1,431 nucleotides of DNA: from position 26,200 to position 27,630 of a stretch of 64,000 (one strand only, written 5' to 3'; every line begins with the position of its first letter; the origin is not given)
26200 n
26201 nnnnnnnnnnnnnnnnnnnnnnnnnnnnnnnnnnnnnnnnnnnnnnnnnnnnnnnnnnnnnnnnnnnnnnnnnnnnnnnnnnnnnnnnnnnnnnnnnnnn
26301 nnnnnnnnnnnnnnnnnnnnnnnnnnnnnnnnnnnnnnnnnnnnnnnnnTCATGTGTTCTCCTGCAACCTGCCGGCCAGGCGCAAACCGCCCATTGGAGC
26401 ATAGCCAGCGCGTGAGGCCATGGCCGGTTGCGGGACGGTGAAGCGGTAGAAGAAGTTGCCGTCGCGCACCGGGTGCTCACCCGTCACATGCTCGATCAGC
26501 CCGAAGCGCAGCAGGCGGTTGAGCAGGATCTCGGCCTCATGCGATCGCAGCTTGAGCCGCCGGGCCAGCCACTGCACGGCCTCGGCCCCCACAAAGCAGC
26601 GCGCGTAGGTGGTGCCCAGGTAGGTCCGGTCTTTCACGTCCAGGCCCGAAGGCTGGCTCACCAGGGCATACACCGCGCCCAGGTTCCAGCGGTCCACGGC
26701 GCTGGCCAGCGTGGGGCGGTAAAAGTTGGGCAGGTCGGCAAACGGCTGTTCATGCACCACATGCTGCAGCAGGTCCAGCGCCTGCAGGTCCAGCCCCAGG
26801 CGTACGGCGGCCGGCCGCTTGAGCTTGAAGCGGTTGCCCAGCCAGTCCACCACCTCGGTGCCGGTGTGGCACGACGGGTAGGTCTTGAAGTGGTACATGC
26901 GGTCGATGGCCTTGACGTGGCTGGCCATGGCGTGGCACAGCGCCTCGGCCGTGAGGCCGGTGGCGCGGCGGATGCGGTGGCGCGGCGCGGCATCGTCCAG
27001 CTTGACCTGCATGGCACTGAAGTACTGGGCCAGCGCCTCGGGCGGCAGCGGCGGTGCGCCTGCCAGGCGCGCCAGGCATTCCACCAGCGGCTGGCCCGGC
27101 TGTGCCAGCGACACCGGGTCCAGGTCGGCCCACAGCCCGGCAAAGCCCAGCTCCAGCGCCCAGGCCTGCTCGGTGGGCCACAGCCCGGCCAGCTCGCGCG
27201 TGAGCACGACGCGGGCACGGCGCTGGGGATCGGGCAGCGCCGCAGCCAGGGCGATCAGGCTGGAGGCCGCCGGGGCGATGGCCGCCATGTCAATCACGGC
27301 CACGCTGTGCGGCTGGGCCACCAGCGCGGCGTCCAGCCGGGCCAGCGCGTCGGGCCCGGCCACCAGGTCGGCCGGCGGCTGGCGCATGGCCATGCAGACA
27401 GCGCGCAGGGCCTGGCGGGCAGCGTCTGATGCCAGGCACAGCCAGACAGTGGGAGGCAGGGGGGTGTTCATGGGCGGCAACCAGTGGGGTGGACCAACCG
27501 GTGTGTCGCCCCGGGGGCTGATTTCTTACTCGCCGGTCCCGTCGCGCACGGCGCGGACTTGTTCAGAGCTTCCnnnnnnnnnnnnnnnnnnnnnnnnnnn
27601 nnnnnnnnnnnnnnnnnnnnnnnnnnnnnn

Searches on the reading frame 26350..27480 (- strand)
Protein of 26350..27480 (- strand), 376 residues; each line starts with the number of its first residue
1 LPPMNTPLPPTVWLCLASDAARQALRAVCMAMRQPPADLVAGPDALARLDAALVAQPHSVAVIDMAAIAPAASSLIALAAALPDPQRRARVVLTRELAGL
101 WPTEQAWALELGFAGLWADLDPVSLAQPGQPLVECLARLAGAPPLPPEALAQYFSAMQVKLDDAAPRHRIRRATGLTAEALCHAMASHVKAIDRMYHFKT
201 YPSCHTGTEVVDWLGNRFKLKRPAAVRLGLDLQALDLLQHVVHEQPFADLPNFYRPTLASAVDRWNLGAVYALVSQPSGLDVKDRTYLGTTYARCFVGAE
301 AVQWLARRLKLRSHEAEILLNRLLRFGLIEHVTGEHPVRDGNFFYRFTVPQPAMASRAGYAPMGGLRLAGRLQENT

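Call 8: search_protein_families(library=ncbifam, proteins=[window:26350-27480:-], max_evalue=0.00001)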
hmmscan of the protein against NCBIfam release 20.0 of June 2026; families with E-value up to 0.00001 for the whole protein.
window:26350-27480:- (376 aa): 0 families

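Call 9: search_protein_families(library=pfam, proteins=[window:26350-27480:-], max_evalue=0.00001)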
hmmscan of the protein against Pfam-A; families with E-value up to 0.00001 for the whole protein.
window:26350-27480:- (376 aa): 1 family
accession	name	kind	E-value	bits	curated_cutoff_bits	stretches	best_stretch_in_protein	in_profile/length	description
PF00610.27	DEP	-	2.7e-33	114.1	32.7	2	279-347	1-72/72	Domain found in Dishevelled, Egl-10, and Pleckstrin (DEP)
